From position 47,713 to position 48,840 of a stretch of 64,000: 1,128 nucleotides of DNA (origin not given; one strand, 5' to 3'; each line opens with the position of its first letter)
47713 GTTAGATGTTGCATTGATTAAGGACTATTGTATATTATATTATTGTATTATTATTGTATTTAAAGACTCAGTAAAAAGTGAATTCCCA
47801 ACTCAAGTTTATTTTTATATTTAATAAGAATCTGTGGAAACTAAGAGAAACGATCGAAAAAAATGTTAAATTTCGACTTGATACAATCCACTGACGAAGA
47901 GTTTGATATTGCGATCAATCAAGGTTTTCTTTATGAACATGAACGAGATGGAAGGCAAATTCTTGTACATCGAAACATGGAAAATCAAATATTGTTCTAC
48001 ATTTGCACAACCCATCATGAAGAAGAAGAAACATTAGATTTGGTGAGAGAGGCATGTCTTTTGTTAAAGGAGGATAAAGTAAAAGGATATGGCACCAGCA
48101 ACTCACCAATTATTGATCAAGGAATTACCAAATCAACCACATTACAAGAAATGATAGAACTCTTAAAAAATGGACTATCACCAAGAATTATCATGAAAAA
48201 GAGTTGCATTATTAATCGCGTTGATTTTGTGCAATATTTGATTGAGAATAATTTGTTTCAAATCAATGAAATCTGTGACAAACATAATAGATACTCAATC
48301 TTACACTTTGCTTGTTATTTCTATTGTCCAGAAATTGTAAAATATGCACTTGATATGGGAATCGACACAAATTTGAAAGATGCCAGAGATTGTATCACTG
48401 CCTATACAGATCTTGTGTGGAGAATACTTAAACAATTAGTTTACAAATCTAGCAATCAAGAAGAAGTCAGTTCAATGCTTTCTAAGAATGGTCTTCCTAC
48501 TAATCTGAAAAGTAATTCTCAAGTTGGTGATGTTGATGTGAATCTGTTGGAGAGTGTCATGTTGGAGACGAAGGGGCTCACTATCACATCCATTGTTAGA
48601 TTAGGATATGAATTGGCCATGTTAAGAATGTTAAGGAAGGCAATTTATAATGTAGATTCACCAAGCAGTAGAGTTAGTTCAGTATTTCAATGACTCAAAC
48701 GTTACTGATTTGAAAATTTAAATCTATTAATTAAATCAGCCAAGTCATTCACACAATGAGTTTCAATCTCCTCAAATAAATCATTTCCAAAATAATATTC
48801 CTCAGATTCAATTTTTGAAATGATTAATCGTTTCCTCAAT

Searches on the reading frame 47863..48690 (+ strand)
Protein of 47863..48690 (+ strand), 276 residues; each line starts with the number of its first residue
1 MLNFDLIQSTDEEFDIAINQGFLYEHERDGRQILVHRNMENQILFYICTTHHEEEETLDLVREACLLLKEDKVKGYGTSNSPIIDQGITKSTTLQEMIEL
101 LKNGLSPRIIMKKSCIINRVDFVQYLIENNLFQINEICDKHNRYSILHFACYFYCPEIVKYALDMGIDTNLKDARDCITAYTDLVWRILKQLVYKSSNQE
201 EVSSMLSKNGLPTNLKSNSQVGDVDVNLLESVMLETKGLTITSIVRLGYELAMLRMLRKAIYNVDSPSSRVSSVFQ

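Call 52: search_protein_families(library=pfam, proteins=[window:47863-48690:+], max_evalue=0.001)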
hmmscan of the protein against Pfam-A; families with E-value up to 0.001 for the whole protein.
window:47863-48690:+ (276 aa): 3 families
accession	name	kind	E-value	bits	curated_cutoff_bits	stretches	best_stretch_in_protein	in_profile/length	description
PF12796.13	Ank_2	-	3.9e-07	31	27.3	1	109-173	32-90/90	Ankyrin repeats (3 copies)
PF13857.12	Ank_5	-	0.00016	22.5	27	0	142-181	13-53/56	Ankyrin repeats (many copies)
PF13606.12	Ank_3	-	0.00027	21.5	22.3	0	143-170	2-29/30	Ankyrin repeat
